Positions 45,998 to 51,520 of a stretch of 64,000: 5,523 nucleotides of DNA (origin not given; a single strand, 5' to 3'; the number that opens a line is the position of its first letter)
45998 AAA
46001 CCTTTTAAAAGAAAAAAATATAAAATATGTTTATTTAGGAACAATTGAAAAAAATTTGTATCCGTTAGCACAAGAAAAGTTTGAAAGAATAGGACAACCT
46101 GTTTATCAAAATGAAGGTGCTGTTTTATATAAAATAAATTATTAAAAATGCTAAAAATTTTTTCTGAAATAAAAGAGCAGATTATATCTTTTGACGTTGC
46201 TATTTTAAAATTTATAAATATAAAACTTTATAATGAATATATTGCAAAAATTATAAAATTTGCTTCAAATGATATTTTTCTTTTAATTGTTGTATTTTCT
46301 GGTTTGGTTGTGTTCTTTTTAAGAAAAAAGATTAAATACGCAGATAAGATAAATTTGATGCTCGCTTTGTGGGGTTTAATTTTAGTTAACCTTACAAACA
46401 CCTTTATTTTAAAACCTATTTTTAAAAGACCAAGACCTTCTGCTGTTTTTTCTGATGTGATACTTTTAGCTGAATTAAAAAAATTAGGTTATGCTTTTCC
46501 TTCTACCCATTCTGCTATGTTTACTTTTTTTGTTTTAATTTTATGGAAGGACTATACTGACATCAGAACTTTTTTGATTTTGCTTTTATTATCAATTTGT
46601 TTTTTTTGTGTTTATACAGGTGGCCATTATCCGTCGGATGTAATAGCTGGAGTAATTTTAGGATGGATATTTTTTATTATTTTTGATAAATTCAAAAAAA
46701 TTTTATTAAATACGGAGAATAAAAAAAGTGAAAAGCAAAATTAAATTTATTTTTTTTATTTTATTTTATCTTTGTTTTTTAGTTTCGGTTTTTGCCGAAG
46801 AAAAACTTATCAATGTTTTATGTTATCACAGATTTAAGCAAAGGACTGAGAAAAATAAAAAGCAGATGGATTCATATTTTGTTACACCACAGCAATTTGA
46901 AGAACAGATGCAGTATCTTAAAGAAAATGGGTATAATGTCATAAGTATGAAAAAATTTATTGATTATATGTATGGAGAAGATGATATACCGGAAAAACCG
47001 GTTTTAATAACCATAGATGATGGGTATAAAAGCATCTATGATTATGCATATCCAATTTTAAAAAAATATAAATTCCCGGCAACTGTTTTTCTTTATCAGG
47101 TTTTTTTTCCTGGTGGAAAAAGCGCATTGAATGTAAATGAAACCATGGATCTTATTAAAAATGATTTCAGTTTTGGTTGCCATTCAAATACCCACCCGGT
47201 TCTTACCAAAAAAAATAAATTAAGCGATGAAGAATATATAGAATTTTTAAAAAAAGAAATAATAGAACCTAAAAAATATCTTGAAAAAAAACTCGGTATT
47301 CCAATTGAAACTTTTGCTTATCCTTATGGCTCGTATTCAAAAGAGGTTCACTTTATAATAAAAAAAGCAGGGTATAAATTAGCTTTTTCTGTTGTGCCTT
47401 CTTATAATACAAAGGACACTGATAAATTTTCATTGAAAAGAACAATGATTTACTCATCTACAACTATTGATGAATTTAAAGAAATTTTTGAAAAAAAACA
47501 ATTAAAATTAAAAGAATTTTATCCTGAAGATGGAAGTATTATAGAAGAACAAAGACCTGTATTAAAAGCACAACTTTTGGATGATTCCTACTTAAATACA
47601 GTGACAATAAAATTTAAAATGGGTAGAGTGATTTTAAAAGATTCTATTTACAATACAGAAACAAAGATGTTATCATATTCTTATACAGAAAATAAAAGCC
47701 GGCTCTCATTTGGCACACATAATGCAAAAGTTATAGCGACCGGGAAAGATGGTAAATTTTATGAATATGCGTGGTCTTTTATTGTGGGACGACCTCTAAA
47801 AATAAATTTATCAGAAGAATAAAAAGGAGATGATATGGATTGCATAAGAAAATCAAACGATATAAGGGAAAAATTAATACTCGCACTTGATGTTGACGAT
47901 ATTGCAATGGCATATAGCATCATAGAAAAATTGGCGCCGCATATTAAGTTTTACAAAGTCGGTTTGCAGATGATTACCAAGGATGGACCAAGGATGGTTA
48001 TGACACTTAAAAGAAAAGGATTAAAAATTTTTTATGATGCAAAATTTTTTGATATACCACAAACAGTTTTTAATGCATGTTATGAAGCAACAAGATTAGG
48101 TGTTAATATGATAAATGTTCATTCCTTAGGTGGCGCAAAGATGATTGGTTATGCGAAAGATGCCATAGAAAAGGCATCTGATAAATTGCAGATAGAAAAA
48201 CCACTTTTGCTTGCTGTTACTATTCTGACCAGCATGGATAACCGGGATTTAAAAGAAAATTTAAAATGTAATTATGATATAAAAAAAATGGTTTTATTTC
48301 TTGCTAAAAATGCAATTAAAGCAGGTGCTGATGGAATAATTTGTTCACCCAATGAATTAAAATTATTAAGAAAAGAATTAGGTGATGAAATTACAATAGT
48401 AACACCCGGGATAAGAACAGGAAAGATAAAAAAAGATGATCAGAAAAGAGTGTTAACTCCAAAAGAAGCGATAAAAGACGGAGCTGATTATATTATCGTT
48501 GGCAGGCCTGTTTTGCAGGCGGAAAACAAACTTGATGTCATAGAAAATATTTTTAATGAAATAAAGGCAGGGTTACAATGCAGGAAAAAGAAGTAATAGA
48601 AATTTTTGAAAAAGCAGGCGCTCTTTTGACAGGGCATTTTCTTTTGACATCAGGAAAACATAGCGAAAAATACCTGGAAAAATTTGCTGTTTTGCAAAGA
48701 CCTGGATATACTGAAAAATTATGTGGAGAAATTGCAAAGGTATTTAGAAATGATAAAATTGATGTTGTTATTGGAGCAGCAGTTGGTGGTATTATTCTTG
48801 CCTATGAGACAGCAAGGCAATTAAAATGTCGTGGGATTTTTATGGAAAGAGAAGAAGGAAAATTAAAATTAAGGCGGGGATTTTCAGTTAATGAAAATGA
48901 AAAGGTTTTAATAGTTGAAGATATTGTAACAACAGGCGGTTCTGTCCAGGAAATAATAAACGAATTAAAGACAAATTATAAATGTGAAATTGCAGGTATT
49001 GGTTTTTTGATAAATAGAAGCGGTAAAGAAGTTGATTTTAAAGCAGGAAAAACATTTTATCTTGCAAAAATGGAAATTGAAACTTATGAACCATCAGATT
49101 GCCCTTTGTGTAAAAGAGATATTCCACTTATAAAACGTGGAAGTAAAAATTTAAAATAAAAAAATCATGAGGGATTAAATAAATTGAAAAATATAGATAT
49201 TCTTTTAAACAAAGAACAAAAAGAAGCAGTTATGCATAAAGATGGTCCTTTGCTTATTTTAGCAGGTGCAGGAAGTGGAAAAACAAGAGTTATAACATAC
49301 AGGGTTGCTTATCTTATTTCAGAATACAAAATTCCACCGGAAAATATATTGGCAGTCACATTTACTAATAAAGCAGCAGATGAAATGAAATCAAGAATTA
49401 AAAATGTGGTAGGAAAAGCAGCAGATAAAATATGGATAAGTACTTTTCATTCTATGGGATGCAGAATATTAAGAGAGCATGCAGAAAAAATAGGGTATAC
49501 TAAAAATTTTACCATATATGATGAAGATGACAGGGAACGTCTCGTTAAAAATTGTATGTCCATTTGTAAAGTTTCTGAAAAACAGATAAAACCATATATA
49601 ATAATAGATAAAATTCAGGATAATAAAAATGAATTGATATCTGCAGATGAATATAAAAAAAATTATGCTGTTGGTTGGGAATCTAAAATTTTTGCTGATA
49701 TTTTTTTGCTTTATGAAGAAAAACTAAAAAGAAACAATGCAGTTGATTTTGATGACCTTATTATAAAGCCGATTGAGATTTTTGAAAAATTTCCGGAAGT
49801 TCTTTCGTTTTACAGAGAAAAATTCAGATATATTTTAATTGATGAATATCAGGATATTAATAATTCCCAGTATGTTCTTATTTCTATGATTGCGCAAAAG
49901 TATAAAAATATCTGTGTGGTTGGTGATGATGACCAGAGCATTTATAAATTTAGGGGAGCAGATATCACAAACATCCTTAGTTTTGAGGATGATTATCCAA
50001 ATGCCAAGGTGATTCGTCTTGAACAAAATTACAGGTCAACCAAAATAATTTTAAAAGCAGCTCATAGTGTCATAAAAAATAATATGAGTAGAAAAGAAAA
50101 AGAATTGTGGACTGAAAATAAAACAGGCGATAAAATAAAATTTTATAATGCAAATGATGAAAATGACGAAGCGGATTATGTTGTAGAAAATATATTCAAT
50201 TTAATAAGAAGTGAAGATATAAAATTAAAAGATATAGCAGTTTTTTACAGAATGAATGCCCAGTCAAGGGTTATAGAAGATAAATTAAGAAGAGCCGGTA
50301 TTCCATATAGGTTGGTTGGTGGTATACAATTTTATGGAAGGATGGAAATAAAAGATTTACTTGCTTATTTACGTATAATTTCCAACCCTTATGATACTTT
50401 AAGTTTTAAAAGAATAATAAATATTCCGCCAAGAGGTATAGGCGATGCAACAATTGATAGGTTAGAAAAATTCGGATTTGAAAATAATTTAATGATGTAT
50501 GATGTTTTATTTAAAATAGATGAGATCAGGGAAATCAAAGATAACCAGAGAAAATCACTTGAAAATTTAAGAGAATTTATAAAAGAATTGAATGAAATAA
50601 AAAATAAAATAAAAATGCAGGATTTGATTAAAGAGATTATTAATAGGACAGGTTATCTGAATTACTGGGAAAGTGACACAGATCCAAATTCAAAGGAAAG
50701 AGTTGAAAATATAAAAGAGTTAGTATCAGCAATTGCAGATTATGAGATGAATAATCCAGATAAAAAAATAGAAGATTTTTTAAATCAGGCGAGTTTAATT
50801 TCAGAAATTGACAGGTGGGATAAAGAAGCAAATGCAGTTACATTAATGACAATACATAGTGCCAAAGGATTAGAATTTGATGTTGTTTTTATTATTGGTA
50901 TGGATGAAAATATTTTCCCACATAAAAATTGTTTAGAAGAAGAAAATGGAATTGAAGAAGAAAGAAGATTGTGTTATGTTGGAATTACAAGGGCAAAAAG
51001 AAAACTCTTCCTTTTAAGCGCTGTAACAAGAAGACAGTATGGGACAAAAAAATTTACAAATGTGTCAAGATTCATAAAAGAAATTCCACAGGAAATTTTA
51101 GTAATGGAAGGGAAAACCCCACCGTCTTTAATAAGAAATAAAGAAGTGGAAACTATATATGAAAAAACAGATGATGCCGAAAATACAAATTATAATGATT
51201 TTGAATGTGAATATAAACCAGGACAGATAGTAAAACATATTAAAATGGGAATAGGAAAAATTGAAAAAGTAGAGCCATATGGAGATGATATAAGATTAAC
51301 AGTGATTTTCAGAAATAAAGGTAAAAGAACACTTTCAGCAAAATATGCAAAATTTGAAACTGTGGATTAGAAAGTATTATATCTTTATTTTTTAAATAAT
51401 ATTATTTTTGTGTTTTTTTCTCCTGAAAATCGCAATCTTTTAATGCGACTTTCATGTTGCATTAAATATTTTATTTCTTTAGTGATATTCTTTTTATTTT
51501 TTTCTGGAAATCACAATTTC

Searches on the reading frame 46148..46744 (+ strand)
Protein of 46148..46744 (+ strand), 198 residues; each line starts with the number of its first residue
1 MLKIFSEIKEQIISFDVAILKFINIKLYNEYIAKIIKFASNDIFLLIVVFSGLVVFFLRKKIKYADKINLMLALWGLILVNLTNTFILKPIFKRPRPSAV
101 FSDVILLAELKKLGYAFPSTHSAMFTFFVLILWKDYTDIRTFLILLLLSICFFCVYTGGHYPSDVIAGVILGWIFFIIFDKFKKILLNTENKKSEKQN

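Call 43: search_protein_families(library=pfam, proteins=[window:46148-46744:+], max_evalue=0.01)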
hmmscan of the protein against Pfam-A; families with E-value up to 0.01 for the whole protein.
window:46148-46744:+ (198 aa): 3 families
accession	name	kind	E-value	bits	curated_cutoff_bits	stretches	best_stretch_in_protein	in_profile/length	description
PF01569.27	PAP2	-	8.8e-20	71.2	27.2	1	70-179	2-121/130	PAP2 superfamily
PF14378.12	PAP2_3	-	5.2e-13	49.7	27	1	43-177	38-189/190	PAP2 superfamily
PF14360.12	PAP2_C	-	2.7e-06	28.3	27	1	119-178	8-70/74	PAP2 superfamily C-terminal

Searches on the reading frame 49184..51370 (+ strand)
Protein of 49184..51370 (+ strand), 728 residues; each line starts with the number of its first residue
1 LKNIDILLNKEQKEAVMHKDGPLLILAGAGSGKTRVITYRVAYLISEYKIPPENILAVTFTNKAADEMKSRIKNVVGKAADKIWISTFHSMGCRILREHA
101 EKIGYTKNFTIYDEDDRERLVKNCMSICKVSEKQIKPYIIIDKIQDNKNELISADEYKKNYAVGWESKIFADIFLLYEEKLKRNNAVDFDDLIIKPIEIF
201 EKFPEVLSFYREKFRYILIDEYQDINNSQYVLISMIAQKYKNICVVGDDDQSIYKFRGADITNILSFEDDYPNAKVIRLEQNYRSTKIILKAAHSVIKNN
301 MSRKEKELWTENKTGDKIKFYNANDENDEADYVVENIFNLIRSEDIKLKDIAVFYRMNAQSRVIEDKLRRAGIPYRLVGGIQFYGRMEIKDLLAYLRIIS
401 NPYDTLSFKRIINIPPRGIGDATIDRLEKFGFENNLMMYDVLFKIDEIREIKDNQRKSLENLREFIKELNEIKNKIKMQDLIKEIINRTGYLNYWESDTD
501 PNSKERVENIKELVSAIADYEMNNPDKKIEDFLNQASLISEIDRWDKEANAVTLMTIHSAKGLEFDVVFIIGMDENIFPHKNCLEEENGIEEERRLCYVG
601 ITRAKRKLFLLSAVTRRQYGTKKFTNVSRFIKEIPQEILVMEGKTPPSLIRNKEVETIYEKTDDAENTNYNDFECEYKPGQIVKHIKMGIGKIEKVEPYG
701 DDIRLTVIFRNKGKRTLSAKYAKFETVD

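Call 11: search_protein_families(library=pfam, proteins=[window:49184-51370:+])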
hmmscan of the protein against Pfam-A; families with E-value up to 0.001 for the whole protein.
window:49184-51370:+ (728 aa): 9 families
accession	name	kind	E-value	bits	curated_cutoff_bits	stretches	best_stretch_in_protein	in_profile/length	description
PF00580.27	UvrD-helicase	-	8.1e-96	321.3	23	1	8-272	1-271/271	UvrD/REP helicase N-terminal domain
PF13361.12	UvrD_C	-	2.9e-83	280.6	25.6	1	277-611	1-346/350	UvrD-like helicase C-terminal domain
PF13245.12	AAA_19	-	8.6e-26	91.1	25.1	1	12-257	1-134/134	AAA domain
PF13538.12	UvrD_C_2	-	3.4e-11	43.3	27.4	1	552-610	2-51/52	UvrD-like helicase C-terminal domain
PF01443.25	Viral_helicase1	-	2.5e-08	34.5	21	0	533-611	157-227/228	Viral superfamily 1 RNA helicase core domain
PF13087.12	AAA_12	-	1.9e-06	28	27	1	529-612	115-192/195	AAA domain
PF13604.12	AAA_30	-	1.1e-05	25.8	27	0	8-72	2-66/191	AAA domain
PF21196.3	PcrA_UvrD_tudor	-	2e-05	24.8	23.9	1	680-722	2-44/48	PcrA/UvrD tudor domain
PF13086.12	AAA_11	-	0.0003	21.1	27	1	8-79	2-75/257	AAA domain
